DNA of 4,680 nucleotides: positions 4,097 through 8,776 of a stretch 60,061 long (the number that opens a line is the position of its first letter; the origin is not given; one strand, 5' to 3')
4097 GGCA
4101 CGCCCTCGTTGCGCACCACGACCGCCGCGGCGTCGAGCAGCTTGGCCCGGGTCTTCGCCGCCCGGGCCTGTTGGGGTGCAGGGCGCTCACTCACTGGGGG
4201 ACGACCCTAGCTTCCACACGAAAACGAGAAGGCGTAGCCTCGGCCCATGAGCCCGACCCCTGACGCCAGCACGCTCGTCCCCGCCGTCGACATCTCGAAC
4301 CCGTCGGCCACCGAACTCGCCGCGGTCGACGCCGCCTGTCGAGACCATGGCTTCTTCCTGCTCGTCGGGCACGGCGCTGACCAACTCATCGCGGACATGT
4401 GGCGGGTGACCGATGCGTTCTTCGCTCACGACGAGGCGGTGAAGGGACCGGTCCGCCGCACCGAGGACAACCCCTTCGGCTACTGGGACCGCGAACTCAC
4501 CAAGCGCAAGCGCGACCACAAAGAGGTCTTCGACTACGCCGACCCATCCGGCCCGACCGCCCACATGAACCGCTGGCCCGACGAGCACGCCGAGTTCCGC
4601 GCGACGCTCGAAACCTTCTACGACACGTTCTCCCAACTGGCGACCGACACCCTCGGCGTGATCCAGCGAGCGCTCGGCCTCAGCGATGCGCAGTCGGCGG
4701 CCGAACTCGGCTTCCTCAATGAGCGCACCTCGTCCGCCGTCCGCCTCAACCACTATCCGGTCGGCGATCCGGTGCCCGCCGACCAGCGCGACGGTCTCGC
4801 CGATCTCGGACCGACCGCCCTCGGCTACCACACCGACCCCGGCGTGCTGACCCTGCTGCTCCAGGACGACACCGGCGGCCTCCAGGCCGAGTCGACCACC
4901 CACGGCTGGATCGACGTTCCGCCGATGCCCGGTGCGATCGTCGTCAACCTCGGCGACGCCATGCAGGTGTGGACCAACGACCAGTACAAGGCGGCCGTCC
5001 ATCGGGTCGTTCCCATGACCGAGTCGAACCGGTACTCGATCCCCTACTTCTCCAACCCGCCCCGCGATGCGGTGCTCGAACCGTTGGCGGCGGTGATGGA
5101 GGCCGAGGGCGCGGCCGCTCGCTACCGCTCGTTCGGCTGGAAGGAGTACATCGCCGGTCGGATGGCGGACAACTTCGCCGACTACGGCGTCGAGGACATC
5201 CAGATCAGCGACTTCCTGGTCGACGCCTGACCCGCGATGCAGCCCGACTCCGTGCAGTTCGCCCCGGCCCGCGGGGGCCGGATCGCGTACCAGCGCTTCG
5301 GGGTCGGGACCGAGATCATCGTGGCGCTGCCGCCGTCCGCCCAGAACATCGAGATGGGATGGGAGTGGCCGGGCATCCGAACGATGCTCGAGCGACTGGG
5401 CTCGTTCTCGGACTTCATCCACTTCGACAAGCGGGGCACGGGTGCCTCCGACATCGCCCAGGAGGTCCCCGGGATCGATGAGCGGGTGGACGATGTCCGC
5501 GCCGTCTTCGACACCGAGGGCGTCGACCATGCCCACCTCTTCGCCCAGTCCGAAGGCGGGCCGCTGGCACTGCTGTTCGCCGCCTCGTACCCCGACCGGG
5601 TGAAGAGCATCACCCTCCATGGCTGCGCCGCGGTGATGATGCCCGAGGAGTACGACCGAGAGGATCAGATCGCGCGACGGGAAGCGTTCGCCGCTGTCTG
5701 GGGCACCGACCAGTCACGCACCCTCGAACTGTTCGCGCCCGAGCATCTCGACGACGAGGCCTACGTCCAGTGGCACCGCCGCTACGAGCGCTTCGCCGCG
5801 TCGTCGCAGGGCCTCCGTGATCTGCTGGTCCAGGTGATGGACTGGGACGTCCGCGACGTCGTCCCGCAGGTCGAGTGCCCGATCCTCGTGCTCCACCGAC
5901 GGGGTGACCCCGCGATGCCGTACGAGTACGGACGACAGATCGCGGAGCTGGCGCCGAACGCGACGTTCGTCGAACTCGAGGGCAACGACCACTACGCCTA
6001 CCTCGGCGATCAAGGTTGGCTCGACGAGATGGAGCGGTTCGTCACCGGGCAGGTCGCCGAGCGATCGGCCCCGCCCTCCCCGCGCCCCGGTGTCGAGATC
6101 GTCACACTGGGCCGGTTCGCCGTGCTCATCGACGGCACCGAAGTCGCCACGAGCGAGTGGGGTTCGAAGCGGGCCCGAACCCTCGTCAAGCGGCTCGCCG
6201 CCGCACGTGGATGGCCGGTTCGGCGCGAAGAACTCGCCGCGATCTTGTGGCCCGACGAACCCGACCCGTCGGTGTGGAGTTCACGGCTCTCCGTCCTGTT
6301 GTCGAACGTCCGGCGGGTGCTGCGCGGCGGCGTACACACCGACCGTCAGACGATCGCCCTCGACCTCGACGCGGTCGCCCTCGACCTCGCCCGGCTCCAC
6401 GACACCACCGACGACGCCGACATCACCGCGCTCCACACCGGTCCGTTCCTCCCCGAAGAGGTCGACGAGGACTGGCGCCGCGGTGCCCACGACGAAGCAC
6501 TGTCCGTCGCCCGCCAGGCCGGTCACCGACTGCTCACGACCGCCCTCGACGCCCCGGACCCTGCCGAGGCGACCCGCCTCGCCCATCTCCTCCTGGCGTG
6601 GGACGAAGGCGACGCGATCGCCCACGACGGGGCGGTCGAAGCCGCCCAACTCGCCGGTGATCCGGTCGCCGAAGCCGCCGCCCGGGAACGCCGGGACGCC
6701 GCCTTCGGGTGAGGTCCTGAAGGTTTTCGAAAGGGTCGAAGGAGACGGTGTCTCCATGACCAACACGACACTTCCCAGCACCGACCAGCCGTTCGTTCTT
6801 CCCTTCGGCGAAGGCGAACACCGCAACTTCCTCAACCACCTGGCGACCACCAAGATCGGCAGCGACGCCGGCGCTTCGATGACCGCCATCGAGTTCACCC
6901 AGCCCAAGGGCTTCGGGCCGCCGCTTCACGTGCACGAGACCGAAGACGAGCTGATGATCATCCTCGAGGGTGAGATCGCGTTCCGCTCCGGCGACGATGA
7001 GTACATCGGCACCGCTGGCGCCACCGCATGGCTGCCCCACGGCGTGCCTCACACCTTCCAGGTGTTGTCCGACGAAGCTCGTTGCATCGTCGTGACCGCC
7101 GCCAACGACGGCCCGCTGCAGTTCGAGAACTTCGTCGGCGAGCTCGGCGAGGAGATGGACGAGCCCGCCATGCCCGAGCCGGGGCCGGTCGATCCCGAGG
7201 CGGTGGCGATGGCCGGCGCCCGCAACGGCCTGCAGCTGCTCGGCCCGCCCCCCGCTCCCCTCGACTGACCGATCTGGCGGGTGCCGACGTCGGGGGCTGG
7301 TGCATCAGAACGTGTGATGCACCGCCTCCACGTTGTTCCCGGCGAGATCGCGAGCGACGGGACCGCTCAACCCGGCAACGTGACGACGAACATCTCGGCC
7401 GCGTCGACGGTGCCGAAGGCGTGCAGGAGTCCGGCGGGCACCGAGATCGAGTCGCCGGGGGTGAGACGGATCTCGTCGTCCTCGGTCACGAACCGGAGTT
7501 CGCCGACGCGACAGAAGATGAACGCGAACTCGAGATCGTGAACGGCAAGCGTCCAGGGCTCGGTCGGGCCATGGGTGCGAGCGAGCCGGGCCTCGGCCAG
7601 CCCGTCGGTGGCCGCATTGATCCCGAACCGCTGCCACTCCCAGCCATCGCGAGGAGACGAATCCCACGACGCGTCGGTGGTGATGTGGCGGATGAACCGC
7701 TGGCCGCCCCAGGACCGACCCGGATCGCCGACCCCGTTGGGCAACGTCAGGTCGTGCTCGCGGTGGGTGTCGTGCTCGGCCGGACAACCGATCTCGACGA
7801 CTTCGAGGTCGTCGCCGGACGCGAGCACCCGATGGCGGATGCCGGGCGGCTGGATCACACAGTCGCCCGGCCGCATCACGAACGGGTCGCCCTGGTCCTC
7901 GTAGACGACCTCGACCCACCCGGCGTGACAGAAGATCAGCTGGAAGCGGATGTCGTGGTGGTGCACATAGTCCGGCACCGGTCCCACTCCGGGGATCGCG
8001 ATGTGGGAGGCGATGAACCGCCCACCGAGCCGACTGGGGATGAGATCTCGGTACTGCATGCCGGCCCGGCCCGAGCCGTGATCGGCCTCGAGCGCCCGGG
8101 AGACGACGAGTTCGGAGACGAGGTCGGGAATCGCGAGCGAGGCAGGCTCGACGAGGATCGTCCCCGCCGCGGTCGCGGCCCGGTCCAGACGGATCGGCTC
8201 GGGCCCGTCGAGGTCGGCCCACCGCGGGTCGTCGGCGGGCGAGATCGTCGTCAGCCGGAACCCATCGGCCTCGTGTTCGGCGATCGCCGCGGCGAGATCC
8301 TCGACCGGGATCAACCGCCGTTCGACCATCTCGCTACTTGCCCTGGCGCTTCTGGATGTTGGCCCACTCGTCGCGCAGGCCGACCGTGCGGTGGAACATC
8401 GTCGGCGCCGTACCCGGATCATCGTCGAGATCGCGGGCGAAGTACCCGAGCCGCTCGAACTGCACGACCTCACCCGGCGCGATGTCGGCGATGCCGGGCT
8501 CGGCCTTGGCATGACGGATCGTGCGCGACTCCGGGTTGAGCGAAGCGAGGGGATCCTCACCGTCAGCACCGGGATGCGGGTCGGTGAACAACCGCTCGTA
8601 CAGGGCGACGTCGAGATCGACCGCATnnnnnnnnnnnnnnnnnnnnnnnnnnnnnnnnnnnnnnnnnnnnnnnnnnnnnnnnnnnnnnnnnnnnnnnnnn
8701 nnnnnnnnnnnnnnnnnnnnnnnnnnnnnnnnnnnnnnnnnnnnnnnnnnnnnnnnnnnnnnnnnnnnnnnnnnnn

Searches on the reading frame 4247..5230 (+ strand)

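Call 61: search_protein_families(library=pfam, proteins=[window:4247-5230:+], max_evalue=0.0001)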
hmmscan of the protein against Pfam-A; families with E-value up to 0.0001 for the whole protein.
window:4247-5230:+ (327 aa): 2 families
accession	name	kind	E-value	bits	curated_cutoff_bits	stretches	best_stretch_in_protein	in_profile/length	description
PF03171.26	2OG-FeII_Oxy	-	6.7e-28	97.4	23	1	163-271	3-101/101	2OG-Fe(II) oxygenase superfamily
PF14226.12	DIOX_N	-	3.6e-16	60.3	27.3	1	11-113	1-117/117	non-haem dioxygenase in morphine synthesis N-terminal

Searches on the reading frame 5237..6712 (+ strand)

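Call 61: search_protein_families(library=pfam, proteins=[window:5237-6712:+], max_evalue=0.0001)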
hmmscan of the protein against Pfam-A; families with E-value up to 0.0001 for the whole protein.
window:5237-6712:+ (491 aa): 3 families
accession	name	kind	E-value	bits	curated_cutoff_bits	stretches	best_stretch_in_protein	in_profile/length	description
PF00561.26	Abhydrolase_1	-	1.3e-14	54.9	25.8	1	59-146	29-116/245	alpha/beta hydrolase fold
PF12146.15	Hydrolase_4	-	2.2e-07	30.8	27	1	60-241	34-219/239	Serine aminopeptidase, S33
PF08386.16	Abhydrolase_4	-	2.1e-06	28.3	21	1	212-265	33-87/103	TAP-like protein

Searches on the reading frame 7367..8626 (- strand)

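Call 61: search_protein_families(library=pfam, proteins=[window:7367-8626:-], max_evalue=0.0001)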
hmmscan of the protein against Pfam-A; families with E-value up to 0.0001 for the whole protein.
window:7367-8626:- (419 aa): 3 families
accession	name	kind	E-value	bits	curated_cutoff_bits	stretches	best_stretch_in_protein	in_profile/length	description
PF07883.17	Cupin_2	-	8.9e-17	61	27.2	2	362-415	15-69/70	Cupin domain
PF02311.25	AraC_binding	-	2.8e-10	40.5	21.1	0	222-272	19-66/135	AraC-like ligand binding domain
PF12852.13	Cupin_6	-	3.1e-06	27.5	26.7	0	355-409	23-79/183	Cupin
